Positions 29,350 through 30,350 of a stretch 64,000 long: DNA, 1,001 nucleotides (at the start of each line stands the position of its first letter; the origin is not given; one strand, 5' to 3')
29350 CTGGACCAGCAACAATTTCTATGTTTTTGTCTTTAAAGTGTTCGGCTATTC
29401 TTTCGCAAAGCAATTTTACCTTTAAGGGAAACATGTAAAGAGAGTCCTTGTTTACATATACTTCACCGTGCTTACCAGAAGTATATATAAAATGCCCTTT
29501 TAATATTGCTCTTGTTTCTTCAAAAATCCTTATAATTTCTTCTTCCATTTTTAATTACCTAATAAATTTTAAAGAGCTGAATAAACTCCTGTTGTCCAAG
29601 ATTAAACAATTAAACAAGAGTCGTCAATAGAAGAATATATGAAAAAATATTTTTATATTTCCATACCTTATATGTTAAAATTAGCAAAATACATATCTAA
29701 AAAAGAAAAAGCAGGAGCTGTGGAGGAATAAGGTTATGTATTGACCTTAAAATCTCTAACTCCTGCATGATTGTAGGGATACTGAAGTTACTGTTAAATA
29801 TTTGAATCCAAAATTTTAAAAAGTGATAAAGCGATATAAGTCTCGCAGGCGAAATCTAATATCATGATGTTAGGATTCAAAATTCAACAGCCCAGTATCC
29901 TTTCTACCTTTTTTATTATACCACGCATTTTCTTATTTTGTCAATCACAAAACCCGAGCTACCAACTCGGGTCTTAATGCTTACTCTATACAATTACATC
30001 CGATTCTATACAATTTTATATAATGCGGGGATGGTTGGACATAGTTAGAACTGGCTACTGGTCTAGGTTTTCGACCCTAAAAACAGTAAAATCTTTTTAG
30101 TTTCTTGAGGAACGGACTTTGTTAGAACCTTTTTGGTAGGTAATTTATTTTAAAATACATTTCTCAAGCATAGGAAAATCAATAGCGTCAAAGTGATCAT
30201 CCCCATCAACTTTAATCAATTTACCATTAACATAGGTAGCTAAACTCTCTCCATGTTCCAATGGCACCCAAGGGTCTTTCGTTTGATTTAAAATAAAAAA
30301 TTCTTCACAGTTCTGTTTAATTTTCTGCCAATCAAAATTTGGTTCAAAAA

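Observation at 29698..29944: Orphan promoter-to-terminator unit encoding a rod-like structured RNA of about 210 nt upstream of the PyrE-like gene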

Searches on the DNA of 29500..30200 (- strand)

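Call 4: search_rna_families(source=window, start=29500, end=30200, threshold=evalue, max_evalue=10, show_alignments=5)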
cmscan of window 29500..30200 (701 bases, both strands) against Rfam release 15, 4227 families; matches with E-value up to 10: 4.
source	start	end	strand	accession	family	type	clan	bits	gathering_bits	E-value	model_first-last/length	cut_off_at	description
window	30066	30129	-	RF03071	Sodium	Cis-reg; riboswitch;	-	24.2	40.5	0.0096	1-55/55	no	Na+ riboswitch aptamer (DUF1646)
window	29857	29965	-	RF01215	snoR97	Gene; snRNA; snoRNA; HACA-box;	-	19.5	40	2.7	1-106/106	no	Small nucleolar RNA snoR97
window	29857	29994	-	RF01241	SNORA81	Gene; snRNA; snoRNA; HACA-box;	-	18.3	45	0.69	1-179/179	no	Small nucleolar RNA SNORA81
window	29562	29588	-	RF00066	U7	Gene; snRNA;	-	15.2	34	1.4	1-62/62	no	U7 small nuclear RNA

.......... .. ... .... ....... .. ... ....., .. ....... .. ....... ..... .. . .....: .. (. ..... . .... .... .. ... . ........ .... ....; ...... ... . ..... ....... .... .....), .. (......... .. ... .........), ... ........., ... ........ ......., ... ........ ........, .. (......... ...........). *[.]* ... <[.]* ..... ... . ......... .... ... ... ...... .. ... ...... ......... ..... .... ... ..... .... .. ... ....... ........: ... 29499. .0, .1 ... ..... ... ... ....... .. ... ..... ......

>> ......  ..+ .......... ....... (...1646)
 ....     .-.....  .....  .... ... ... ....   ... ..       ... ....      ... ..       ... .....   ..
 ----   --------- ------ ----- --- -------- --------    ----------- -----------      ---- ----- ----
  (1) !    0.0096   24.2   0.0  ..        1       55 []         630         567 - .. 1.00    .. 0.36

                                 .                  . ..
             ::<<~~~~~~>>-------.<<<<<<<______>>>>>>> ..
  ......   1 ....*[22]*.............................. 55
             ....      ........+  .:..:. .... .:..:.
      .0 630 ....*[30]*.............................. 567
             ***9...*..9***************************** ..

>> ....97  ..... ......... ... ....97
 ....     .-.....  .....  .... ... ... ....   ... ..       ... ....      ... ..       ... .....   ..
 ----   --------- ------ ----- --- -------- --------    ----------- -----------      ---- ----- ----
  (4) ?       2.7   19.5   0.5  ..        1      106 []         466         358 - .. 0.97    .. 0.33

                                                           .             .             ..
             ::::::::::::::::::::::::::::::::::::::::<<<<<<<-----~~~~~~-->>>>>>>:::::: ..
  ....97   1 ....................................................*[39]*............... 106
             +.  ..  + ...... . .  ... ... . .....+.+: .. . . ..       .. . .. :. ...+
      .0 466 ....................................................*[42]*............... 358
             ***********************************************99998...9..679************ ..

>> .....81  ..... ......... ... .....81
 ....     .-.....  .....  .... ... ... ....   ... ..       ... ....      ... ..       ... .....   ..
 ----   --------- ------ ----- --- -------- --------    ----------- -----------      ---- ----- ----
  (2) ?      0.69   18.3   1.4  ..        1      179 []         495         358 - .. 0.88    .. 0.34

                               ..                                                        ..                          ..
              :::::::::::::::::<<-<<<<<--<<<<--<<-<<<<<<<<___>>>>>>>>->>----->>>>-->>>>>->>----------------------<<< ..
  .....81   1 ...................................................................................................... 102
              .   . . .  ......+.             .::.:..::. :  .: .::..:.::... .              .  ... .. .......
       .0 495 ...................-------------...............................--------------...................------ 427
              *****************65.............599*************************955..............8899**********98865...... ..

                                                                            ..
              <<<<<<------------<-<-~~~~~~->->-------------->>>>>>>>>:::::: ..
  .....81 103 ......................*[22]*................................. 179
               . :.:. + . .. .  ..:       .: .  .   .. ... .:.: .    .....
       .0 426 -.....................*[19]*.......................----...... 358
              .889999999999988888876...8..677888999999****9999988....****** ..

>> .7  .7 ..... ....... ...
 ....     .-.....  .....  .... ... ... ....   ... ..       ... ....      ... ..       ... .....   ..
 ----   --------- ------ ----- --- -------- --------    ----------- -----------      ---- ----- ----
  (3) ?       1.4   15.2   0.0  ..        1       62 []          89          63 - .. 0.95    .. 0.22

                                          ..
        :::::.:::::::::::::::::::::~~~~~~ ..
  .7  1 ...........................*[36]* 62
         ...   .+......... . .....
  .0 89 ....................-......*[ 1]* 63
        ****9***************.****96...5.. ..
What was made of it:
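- On Riboswitch or attenuator of the PRTase gene (PRPP/ykkC, purine, PyrR): Call 4: nothing within 29698-29944 except chance-level snoRNA matches (E 0.7-2.7).
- There is no Rfam riboswitch, PyrR or leader hit (call 4). No match to Rfam 6S at E<=10 (call 4).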

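Call 37: build_rna_model(alignment_id=A2)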
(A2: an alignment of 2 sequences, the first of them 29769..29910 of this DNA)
Model R1 built from alignment A2 (2 sequences, 144 columns); structure: RNAalifold consensus.
model positions 144; base pairs 48; branch points 1; effective number of sequences 0.68; information 0.591 bits per position. Calibrated on 0.2 Mb of random sequence (short: E-values are rough).
structure used (alignment columns):
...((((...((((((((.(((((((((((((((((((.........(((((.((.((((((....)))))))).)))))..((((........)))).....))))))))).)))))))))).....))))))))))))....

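Call 38: search_with_rna_model(model_id=R1, sources=[window, L001, L008, L009, L010, L011, L012, L013, L014, L015, L016, L017, L018, L019, L020, L021, L022, L023, L024, L025, L026, L027, L028, L029, L030, L031, L032, L033, L034, L035], max_evalue=10, show_alignments=4)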
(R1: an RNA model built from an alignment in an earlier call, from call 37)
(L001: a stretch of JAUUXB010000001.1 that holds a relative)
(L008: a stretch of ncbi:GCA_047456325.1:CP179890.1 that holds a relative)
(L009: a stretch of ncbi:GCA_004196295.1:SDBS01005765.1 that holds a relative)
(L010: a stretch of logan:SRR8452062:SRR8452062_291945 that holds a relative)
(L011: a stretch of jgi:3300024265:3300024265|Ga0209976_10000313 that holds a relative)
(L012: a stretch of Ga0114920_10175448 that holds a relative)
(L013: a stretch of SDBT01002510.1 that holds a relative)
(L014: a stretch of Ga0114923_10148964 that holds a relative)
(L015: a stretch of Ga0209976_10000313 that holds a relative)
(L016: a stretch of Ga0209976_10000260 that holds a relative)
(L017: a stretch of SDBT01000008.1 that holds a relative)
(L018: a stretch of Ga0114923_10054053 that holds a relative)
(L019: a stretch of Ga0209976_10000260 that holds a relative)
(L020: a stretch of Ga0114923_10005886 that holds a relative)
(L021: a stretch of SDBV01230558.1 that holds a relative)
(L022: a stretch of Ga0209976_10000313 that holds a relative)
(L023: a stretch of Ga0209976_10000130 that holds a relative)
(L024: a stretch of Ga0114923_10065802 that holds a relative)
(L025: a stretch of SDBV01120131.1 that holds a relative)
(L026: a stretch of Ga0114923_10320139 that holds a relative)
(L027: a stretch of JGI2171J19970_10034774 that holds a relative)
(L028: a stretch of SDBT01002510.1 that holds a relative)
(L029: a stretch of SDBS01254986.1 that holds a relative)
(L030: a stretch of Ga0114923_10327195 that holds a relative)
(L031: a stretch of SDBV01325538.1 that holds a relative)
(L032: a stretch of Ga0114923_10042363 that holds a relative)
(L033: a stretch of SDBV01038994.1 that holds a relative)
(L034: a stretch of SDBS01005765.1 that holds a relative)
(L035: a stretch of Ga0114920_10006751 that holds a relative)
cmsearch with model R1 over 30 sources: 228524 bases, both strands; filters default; matches with E-value up to 10: 4.
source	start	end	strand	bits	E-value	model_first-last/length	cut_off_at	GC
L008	4918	5061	+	177.4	7.2e-39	1-144/144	no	0.33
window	29769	29910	-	175.1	2.5e-38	1-144/144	no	0.32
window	29770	29908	+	20.9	0.039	1-144/144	no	0.32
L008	4920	5060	-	16.4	0.42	1-144/144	no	0.33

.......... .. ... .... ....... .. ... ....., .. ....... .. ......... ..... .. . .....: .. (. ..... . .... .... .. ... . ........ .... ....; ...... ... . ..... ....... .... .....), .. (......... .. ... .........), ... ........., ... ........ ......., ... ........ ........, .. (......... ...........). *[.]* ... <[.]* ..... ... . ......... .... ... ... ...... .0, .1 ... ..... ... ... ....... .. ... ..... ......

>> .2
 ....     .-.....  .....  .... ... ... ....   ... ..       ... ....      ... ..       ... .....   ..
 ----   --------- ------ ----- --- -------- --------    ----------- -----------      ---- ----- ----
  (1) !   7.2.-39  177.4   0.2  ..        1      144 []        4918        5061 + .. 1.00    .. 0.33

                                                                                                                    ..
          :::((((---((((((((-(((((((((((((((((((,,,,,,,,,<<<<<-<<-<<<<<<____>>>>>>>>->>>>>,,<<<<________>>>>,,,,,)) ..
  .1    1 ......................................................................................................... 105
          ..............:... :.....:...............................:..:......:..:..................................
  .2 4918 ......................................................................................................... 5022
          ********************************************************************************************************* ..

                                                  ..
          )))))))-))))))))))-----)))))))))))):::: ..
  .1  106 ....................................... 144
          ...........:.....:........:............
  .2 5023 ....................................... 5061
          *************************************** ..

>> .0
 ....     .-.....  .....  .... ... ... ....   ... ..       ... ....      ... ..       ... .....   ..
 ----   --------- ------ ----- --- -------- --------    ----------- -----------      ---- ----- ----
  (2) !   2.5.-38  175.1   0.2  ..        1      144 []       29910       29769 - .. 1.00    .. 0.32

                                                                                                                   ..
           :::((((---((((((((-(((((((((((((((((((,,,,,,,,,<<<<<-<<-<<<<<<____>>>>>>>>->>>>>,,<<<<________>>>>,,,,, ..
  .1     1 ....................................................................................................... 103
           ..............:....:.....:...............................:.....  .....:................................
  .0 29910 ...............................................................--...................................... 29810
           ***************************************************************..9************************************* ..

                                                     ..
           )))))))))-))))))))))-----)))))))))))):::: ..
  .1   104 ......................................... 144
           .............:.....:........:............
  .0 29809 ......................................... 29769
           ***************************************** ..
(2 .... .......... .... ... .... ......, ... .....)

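Call 49: search_dna_similar(query=window:29690-29950:-, collection=phages, mode=distant, max_evalue=1, max_rows=10)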
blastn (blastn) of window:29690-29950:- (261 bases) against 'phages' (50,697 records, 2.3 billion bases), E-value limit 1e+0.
Records with a match: 4; places in all: 4; records where one place covers at least 80% of the query: 0.
Best place of each record, by identity: 80-90% 4.
By first word of the organism name: Staphylococcus 4.
By host as written in the record: Staphylococcus aureus 3; Staphylococcus aureus UFV2030RH1 1.
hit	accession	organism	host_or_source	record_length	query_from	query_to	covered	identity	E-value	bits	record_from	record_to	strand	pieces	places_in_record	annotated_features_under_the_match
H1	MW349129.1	Staphylococcus phage Madawaska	Staphylococcus aureus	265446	121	154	13%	85.3%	9e-1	40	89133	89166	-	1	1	none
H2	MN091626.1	Staphylococcus phage PALS_2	Staphylococcus aureus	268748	121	154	13%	85.3%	9e-1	40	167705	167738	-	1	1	none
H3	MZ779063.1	Staphylococcus phage vB_SauM-UFV_DC4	Staphylococcus aureus UFV2030RH1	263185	121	154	13%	85.3%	9e-1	40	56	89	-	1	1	none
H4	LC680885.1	Staphylococcus phage S6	Staphylococcus aureus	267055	121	154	13%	85.3%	9e-1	40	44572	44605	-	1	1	none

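Call 50: search_dna_similar(query=window:29690-29950:-, collection=plasmids, mode=distant, max_evalue=1, max_rows=10)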
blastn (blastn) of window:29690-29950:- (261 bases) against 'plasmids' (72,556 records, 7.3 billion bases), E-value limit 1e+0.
Records with a match: 15; places in all: 16; records where one place covers at least 80% of the query: 0.
Best place of each record, by identity: 90-95% 5; 80-90% 9; 60-80% 1.
By first word of the organism name: Bacillus 12; Clostridium 3.
By predicted mobility (MOB-suite, as given by PLSDB): non-mobilizable 15.
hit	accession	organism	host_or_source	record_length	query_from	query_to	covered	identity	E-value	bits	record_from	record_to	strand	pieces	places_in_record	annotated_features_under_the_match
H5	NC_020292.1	Clostridium saccharoperbutylacetonicum N1-4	-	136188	121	167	18%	78.7%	8e-1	41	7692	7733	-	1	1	hypothetical protein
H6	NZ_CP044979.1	Bacillus thuringiensis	whole organism,soil sample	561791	120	152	13%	88.2%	8e-1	41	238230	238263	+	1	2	hypothetical protein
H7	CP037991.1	Bacillus mycoides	soil core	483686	120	152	13%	88.2%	8e-1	41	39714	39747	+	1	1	hypothetical protein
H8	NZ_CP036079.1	Bacillus mycoides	cell culture,soil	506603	120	152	13%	88.2%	8e-1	41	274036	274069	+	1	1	hypothetical protein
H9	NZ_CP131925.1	Bacillus mycoides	whole organism,soil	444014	120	152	13%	88.2%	8e-1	41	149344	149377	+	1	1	hypothetical protein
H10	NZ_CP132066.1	Bacillus mycoides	whole organism,soil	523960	120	152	13%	88.2%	8e-1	41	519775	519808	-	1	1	hypothetical protein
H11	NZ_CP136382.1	Bacillus mycoides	whole organism,soil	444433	120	152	13%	88.2%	8e-1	41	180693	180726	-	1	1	hypothetical protein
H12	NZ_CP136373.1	Bacillus mycoides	whole organism,soil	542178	120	152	13%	88.2%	8e-1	41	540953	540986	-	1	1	hypothetical protein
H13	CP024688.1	Bacillus wiedmannii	cell culture,soil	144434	109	139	12%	90.6%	8e-1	42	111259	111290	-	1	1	none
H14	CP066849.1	Bacillus mycoides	single cell,soil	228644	109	139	12%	90.6%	8e-1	42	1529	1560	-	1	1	none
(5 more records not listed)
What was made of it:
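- Tried and rejected: blastn 'distant' against phages and plasmids gave only AT-rich chance matches with E about 0.9 (calls 49, 50).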

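Call 80: search_with_rna_model(model_id=R1, sources=[L001, L009, L011, L020, L023, L028, L033, L035], filters=off, max_evalue=10)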
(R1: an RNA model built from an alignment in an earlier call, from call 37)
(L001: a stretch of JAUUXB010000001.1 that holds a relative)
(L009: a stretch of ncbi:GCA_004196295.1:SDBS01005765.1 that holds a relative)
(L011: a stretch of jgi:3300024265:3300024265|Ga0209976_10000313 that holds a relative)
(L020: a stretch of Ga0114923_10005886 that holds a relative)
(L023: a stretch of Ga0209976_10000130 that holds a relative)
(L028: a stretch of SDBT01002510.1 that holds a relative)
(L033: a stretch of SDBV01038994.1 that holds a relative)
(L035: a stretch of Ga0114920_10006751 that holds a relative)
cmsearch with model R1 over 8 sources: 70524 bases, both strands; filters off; matches with E-value up to 10: 15.
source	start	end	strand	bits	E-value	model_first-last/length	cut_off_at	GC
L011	5068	5196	+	22.6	0.0047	1-144/144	no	0.3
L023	10474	10559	-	12.4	1.1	1-144/144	no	0.3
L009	4520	4665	+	12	1.5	1-144/144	no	0.34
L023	3829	3864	+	10.7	2.9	1-144/144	no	0.22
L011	3903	3973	+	10.2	3.7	1-144/144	no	0.44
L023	6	52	-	10.2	3.8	1-144/144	no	0.23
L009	538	611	-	10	4.2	1-144/144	no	0.3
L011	2687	2772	-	9.9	4.3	1-144/144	no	0.31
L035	1654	1739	-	9.9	4.3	1-144/144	no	0.31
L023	4437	4461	+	9.9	4.4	1-144/144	no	0.32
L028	8493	8556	-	9.6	5.2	48-100/144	no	0.33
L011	10317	10435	-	9.3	6.2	1-144/144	no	0.39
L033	3691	3763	+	8.9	7.6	1-144/144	no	0.33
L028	7810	7880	+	8.8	8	36-106/144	no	0.24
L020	5213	5279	-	8.4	9.9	1-144/144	no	0.43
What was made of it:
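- On 6S RNA: Absent from the syntenic loci of relatives with 84-86% PheS identity and from 228 kb of related contigs (calls 38, 80).
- Tried and rejected: Searched over 30 sources (228 kb, call 38), then with filters off over eight related loci (70 kb, call 80).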

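Call 81: search_with_rna_model(model_id=R1, source=L011, start=4900, end=5400, filters=off, max_evalue=10, show_alignments=2)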
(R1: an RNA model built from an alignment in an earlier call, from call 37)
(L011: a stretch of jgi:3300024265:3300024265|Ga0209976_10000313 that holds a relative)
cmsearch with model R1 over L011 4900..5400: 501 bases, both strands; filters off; matches with E-value up to 10: 8.
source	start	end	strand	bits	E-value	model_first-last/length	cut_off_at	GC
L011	5068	5196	+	22.6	3.3e-05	1-144/144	no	0.3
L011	5143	5257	-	4.3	0.66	1-144/144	no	0.26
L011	5370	5396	+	3.9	0.78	1-144/144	no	0.26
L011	5058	5129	-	3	1.3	1-144/144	no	0.36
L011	5232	5254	+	2.7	1.5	1-144/144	no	0.39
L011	5345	5386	-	2.3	1.9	1-144/144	no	0.26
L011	5301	5348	+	1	3.8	1-144/144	no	0.44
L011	4957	5002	+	0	6.6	1-144/144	no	0.59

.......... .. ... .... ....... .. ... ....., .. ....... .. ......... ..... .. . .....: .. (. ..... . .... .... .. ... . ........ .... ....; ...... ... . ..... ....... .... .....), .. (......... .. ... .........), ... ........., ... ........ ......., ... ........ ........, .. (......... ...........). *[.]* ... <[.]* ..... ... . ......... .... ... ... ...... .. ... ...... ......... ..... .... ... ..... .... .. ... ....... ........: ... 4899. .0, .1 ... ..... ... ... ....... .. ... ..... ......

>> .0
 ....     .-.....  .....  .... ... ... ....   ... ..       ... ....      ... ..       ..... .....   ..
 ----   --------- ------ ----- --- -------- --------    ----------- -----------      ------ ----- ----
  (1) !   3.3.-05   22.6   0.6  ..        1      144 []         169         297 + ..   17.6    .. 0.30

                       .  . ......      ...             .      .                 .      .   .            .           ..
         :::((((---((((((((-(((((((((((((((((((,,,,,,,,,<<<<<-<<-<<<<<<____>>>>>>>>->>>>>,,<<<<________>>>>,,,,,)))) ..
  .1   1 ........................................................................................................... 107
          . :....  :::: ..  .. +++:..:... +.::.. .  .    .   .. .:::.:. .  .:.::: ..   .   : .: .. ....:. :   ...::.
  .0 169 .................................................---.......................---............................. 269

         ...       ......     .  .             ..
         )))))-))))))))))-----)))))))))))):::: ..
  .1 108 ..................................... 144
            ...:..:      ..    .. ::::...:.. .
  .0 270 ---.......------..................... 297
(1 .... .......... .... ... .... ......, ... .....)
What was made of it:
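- On Riboswitch or attenuator of the PRTase gene (PRPP/ykkC, purine, PyrR): The CM search with filters off gives only a 22.6-bit pseudo-hit full of non-pairs (calls 80, 81).
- Tried and rejected: I rejected it as a homolog (call 81).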
